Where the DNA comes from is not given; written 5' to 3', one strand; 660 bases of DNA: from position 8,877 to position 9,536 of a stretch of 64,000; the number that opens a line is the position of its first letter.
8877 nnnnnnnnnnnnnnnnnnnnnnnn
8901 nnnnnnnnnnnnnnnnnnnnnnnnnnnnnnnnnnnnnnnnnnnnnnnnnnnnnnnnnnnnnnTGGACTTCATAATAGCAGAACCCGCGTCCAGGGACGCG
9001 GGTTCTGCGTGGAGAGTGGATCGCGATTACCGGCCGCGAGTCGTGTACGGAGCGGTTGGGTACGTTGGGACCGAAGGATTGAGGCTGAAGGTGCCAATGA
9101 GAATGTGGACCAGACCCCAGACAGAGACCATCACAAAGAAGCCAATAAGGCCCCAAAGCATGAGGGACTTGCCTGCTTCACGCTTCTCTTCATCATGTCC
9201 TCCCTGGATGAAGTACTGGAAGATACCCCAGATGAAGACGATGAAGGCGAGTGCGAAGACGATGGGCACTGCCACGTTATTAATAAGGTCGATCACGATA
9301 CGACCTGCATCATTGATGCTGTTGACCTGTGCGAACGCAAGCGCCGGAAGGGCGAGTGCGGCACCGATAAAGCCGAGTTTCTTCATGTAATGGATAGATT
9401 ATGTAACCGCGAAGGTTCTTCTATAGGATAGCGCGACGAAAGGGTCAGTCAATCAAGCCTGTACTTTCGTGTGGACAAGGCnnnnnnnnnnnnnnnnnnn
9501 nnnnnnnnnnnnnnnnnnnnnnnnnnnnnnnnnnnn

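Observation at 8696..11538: Tandem array of five divergent T4SS-pilin-like (VirB2/TrbC-like) genes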

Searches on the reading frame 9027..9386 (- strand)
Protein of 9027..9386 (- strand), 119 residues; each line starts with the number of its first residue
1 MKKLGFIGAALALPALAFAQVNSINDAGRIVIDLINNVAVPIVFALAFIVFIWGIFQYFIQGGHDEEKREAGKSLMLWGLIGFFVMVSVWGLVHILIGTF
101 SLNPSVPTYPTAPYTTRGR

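Call 3: search_protein_families(library=pfam, proteins=[window:9027-9386:-], max_evalue=1)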
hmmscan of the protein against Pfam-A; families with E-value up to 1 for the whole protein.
window:9027-9386:- (119 aa): 5 families
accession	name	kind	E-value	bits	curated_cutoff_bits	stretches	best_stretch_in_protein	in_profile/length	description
PF18895.5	T4SS_pilin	-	8.3e-12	45.5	26.6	1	35-95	12-70/71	Type IV secretion system pilin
PF17364.7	DUF5389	-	0.033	14.7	25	1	66-106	3-43/104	Family of unknown function (DUF5389)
PF09852.15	DUF2079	-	0.053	13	28.2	1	30-89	146-194/459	Predicted membrane protein (DUF2079)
PF04956.18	TrbC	-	0.082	13.6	27.9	1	6-75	17-82/98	TrbC/VIRB2 pilin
PF07332.16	Phage_holin_3_6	-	0.78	10.2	28.4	0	66-97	28-59/116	Putative Actinobacterial Holin-X, holin superfamily III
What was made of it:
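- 9027..9386 (-): Pilin 4 (119 aa). Signal peptide, hairpin and a Pro-rich tail. It is the most conserved paralogue and the candidate major subunit. PF18895 scores 45.5 bits, E 8.3e-12 (call 3).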

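Call 4: search_protein_families(library=ncbifam, proteins=[window:9027-9386:-], max_evalue=1)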
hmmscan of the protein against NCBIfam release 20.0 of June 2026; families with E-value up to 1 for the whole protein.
window:9027-9386:- (119 aa): 4 families
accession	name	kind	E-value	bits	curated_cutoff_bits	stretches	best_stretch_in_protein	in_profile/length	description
NF045849.1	ICE_MMCAP2_0565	equivalog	4.2e-09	36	40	1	24-99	2-79/80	Mbov_0395 family pilin-like conjugal transfer protein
TIGR02458.1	CbtA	hypoth_equivalog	0.048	13.2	182.9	1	36-117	79-145/230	cobalt transporter subunit CbtA (proposed)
NF010304.0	PRK13741.1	equivalog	0.11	12.5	173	1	26-89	19-79/171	conjugal transfer entry exclusion protein TraS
TIGR03758.1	conj_TIGR03758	hypoth_equivalog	0.68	10.1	42.7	0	19-60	3-44/76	TIGR03758 family integrating conjugative element protein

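Call 15: find_homologous_proteins(query=window:9027-9386:-)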
Query window:9027-9386:- (119 aa): 834 proteins with E <= 0.001 among 844 candidates; the best 120 are listed.
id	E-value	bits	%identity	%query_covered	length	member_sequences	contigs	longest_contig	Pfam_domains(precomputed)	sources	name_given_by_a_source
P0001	2.2e-66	239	91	100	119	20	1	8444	PF18895.6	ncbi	-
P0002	2.2e-64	233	88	100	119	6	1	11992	PF18895.6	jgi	jgi:NADH:ubiquinone oxidoreductase subunit 2 (subunit N)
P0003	1.4e-63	230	87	100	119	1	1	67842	PF18895.6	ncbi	ncbi:MAG: pilin [Bacillota bacterium]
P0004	2.2e-62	226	86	100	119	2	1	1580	PF18895.6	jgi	jgi:NADH:ubiquinone oxidoreductase subunit 2 (subunit N)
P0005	4.0e-62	225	87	100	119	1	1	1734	PF18895.6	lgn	-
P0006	5.1e-62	225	84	100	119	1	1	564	PF18895.6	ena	-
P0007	6.3e-62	225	84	100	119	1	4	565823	PF18895.6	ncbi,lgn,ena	ncbi:MAG: pilin [Patescibacteria group bacterium]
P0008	1.2e-61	224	86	99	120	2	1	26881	PF18895.6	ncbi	-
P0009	3.9e-61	222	84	100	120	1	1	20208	PF18895.6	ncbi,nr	ncbi:MAG: protein of unknown function with transrane region [Parcubacteria group bacterium]|nr:prote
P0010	5.0e-61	222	87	100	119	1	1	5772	PF18895.6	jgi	jgi:hypothetical protein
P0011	2.5e-60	220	82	99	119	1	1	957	PF18895.6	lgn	-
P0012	9.3e-60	218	81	99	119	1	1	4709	PF18895.6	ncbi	-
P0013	2.7e-59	216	84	97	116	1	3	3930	PF18895.6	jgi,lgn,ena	-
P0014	5.4e-59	215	85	97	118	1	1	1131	PF18895.6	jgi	jgi:NADH:ubiquinone oxidoreductase subunit 2 (subunit N)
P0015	7.7e-59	215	81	100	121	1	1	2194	PF18895.6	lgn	-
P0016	4.5e-58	212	84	97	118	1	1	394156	PF18895.6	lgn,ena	-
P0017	1.9e-57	210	82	100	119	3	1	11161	PF18895.6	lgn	-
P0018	2.4e-57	210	82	100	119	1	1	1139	PF18895.6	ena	-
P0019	3.6e-57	209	82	100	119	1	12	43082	PF18895.6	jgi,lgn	jgi:NADH:ubiquinone oxidoreductase subunit 2 (subunit N)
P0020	2.0e-55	204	81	99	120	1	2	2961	PF18895.6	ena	-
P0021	5.4e-55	202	81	99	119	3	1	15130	PF18895.6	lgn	-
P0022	8.8e-55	202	76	100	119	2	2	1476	PF18895.6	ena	-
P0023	2.0e-54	200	75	100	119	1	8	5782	PF18895.6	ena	-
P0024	1.4e-53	198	78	100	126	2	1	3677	PF18895.6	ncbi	-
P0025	2.3e-53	197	70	99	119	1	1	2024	PF18895.6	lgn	-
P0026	2.7e-53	197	75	98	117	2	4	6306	PF18895.6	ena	-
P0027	2.8e-52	194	75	100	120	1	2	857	PF18895.6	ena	-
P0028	3.1e-52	193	78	97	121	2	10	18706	PF18895.6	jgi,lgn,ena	jgi:hypothetical protein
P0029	3.8e-52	193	71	100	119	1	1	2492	PF18895.6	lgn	-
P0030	5.0e-52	193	77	100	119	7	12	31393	PF18895.6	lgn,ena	-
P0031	4.7e-51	190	69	100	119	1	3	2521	PF18895.6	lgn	-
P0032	5.8e-51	189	74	100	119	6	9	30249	PF18895.6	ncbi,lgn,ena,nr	ncbi:MAG: hypothetical protein KA104_01550 [Candidatus Pacebacteria bacterium]|nr:hypothetical prote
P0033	7.7e-51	189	72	99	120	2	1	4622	PF18895.6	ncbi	-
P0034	2.5e-50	187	72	100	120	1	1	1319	PF18895.6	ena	-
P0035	2.6e-50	187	77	98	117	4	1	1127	PF18895.6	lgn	-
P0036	3.8e-50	187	75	95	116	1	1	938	PF18895.6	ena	-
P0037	4.4e-50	186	74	100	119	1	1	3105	PF18895.6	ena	-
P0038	1.5e-49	185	77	95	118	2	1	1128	PF18895.6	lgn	-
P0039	2.6e-49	184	74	98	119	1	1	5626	PF18895.6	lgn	-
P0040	8.4e-48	179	71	100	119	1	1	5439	PF18895.6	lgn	-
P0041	1.2e-47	179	69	99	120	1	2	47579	PF18895.6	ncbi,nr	ncbi:MAG: hypothetical protein KGI41_00155 [Patescibacteria group bacterium]|nr:hypothetical protein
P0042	1.3e-47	178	70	97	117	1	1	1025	PF18895.6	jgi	jgi:hypothetical protein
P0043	1.6e-47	178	70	95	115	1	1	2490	PF18895.6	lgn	-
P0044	1.8e-47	178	72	98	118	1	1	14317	PF18895.6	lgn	-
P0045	1.9e-47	178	67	100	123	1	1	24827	PF18895.6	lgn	-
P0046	2.6e-47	178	70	98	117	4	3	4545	PF18895.6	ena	-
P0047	4.0e-47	177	76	95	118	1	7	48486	PF18895.6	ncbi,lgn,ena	-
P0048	4.4e-47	177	71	95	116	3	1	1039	PF18895.6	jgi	-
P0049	5.4e-47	176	70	100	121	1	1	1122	PF18895.6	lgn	-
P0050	6.6e-47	176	69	97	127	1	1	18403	PF18895.6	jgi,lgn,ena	-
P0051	7.2e-47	176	71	95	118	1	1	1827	PF18895.6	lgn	-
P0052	7.8e-47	176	75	95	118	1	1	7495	PF18895.6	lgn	-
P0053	1.2e-46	175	70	95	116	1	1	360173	PF18895.6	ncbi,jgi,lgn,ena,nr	ncbi:MAG TPA: pilin [Candidatus Paceibacterota bacterium]|nr:pilin [Candidatus Paceibacterota bacter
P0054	1.6e-46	175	74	95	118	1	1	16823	PF18895.6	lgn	-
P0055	2.6e-46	174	68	100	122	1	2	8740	PF18895.6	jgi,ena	jgi:hypothetical protein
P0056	4.2e-46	174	70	98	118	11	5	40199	PF18895.6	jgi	-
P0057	4.3e-46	174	70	98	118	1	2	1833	PF18895.6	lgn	-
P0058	4.6e-46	173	68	98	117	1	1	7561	PF18895.6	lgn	-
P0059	4.7e-46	173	69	97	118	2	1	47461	PF18895.6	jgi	-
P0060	1.1e-45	172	67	97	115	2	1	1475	PF18895.6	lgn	-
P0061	1.1e-45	172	68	97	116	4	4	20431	PF18895.6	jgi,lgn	-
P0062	1.9e-45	172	71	95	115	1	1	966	PF18895.6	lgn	-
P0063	2.1e-45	171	70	97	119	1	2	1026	PF18895.6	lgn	-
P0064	2.3e-45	171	69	95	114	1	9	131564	PF18895.6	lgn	-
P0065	3.3e-45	171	72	95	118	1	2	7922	PF18895.6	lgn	-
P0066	4.0e-45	170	67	95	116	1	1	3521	PF18895.6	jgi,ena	-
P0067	4.0e-45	170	67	95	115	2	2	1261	PF18895.6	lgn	-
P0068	4.2e-45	170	73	95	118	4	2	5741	PF18895.6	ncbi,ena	-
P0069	5.0e-45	170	67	97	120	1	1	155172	PF18895.6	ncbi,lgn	-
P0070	8.5e-45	169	67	95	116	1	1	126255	PF18895.6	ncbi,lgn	-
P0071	1.3e-44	169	66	95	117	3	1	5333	PF18895.6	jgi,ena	-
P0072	1.3e-44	169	67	95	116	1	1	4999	PF18895.6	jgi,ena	-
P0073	1.5e-44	169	68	97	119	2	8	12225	PF18895.6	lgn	-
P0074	2.2e-44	168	68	94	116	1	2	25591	PF18895.6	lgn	-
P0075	2.3e-44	168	71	95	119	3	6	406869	PF18895.6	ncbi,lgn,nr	ncbi:pilin [Patescibacteria group bacterium]|nr:pilin [Patescibacteria group bacterium] MBU1500798.1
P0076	3.6e-44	167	70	96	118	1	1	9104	PF18895.6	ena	-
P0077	4.5e-44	167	68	98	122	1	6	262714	PF18895.6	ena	-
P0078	5.8e-44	167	69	95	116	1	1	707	PF18895.6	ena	-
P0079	8.4e-44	166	72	95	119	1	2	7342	PF18895.6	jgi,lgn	jgi:hypothetical protein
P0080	8.8e-44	166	66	95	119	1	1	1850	PF18895.6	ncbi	-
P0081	9.1e-44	166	68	97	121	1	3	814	PF18895.6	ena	-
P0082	1.1e-43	166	66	97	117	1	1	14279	PF18895.6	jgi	jgi:fumarate reductase subunit D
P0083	1.2e-43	166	73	90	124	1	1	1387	PF18895.6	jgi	jgi:NADH:ubiquinone oxidoreductase subunit 2 (subunit N)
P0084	1.2e-43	166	69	100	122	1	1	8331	PF18895.6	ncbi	-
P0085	1.4e-43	165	65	95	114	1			PF18895.6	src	-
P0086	1.7e-43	165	68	95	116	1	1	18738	PF18895.6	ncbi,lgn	-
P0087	1.8e-43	165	67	98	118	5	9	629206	PF18895.6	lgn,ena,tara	tara:strand:- start:233126 stop:233482 length:357 start_codon:yes stop_codon:yes gene_type:complete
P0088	2.1e-43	165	65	100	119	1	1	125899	PF18895.6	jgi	jgi:hypothetical protein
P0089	3.0e-43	164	65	95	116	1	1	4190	PF18895.6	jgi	jgi:hypothetical protein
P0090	3.0e-43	164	66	100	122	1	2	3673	PF18895.6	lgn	-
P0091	3.3e-43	164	71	88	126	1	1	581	PF18895.6,PF04956.19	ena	-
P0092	3.5e-43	164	67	97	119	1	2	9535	PF18895.6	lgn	-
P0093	3.7e-43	164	66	95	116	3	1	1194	PF18895.6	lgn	-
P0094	4.1e-43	164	68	97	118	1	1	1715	PF18895.6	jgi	-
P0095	4.5e-43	164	69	95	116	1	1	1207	PF18895.6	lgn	-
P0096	4.5e-43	164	67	95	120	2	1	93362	PF18895.6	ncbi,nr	ncbi:MAG TPA: pilin [Candidatus Paceibacterota bacterium]|nr:pilin [Candidatus Paceibacterota bacter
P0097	5.0e-43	164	65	98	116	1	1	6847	PF18895.6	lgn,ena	-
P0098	5.6e-43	164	69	96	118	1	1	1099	PF18895.6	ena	-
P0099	6.8e-43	163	63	100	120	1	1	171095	PF18895.6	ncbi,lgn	-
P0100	7.0e-43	163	68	95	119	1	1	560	PF18895.6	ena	-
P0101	7.2e-43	163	68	100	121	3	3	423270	PF18895.6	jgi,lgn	jgi:hypothetical protein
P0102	8.1e-43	163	65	99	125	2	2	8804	PF18895.6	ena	-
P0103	8.9e-43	163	64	95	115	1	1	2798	PF18895.6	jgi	jgi:NADH:ubiquinone oxidoreductase subunit 2 (subunit N)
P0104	8.9e-43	163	66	95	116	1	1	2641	PF18895.6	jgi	jgi:NADH:ubiquinone oxidoreductase subunit 2 (subunit N)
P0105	9.7e-43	163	67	95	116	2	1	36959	PF18895.6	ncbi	-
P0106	1.3e-42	162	68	95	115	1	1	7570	PF18895.6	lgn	-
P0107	1.6e-42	162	68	95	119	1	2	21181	PF18895.6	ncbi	-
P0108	1.6e-42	162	65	95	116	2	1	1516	PF18895.6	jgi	jgi:NADH:ubiquinone oxidoreductase subunit 2 (subunit N)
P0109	1.8e-42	162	63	97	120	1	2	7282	PF18895.6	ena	-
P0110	1.9e-42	162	65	98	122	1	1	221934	PF18895.6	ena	-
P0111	2.0e-42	162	71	95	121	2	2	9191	PF18895.6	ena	-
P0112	2.1e-42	162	64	95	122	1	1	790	PF18895.6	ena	-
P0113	2.2e-42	162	67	97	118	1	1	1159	PF18895.6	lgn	-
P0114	2.6e-42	161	65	97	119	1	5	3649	PF18895.6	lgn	-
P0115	3.0e-42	161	68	100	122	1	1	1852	PF18895.6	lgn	-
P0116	4.2e-42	161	69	98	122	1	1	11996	PF18895.6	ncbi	-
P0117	4.4e-42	161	71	91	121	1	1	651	PF18895.6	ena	-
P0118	4.7e-42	161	66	95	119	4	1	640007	PF18895.6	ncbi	ncbi:MAG: hypothetical protein V4681_02015 [Patescibacteria group bacterium]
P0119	5.7e-42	160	67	95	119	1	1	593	PF18895.6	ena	-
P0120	6.9e-42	160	67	95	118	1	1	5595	PF18895.6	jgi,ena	-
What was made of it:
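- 9027..9386 (-): There are 834 homologues; the best 120 listed are 63-91% identical (call 15).
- Tried and rejected: This probably explains the JGI mis-annotation of orthologues as 'NADH:ubiquinone oxidoreductase subunit 2 (subunit N)' (call 15).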

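Call 16: find_encoding_contigs(protein=P0007, flank=10000, max_places=2)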
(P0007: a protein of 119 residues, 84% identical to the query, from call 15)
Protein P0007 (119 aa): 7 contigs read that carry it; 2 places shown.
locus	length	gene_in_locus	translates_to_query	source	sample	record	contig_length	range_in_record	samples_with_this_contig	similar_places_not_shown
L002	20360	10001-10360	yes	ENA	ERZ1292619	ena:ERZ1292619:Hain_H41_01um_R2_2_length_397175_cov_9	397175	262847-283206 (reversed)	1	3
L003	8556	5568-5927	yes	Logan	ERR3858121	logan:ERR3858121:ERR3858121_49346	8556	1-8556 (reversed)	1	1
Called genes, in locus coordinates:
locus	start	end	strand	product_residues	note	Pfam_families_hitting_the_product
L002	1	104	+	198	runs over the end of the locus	PF01195:Pept_tRNA_hydro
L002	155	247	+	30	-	-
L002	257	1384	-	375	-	PF23459:S1_RRP5 (faint), PF00575:S1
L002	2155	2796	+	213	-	PF13483:Lactamase_B_3, PF12706:Lactamase_B_2 (weak)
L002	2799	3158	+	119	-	-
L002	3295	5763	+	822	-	PF00521:DNA_topoisoIV, PF03989:DNA_gyraseA_C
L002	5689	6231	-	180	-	-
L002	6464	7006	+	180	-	PF01209:Ubie_methyltran, PF01269:Fibrillarin, PF01135:PCMT (weak), PF13847:Methyltransf_31, PF08241:Methyltransf_11, PF08242:Methyltransf_12, PF13649:Methyltransf_25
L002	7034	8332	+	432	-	PF01547:SBP_bac_1, PF13416:SBP_bac_8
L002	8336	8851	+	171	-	PF18895:T4SS_pilin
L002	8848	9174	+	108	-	PF18895:T4SS_pilin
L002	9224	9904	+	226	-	PF18895:T4SS_pilin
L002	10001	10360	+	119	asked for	PF18895:T4SS_pilin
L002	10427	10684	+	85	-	PF18895:T4SS_pilin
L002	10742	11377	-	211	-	-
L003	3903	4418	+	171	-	PF18895:T4SS_pilin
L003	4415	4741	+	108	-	PF18895:T4SS_pilin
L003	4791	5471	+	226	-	PF18895:T4SS_pilin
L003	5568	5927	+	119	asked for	PF18895:T4SS_pilin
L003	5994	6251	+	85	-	PF18895:T4SS_pilin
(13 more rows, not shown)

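Call 17: find_encoding_contigs(protein=P0118, flank=10000, max_places=2)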
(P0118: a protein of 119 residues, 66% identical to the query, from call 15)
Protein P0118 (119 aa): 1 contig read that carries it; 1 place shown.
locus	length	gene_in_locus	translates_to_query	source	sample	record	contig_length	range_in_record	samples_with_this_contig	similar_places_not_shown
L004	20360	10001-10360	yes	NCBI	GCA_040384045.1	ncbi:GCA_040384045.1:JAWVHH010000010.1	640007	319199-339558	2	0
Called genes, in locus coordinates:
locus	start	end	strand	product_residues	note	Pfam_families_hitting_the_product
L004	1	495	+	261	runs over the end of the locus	-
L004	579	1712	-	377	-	PF23459:S1_RRP5 (faint), PF00575:S1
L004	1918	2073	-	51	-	-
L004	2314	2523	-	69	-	-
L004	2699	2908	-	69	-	-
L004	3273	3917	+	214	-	PF13483:Lactamase_B_3, PF12706:Lactamase_B_2 (weak)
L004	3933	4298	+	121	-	-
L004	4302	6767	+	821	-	PF00521:DNA_topoisoIV, PF03989:DNA_gyraseA_C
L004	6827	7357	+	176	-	PF13489:Methyltransf_23, PF01135:PCMT (weak), PF01209:Ubie_methyltran, PF01269:Fibrillarin (weak), PF13847:Methyltransf_31, PF08241:Methyltransf_11, PF13649:Methyltransf_25, PF08242:Methyltransf_12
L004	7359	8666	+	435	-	-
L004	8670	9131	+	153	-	PF18895:T4SS_pilin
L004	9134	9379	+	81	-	PF18895:T4SS_pilin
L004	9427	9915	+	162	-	PF18895:T4SS_pilin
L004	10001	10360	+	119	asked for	PF18895:T4SS_pilin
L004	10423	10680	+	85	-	PF18895:T4SS_pilin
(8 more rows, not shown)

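Call 43: predict_structure(alignment_id=A4)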
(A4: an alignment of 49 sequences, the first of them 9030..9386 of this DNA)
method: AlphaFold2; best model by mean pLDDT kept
length: 119 residues; sequences in the alignment: 49
mean_pLDDT: 80.4   pTM: 0.53
mean pLDDT of the five models: 80.4, 74.6, 71.6, 70.5, 69.4
residues with pLDDT >= 90: 36; 70-90: 56; 50-70: 26; < 50: 1
segments of 3 or more residues with pLDDT < 50: none
pLDDT, mean of each block of 10 residues (from residue 1): 75 73 73 85 92 91 86 91 92 86 61 60
secondary structure, 60 per line:
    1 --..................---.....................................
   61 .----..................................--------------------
elements in order: H3-20 H24-61 H66-99
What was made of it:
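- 9027..9386 (-): The AF2 model with an alignment has mean pLDDT 80.4 and helices 24-61 and 66-99 (call 43).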
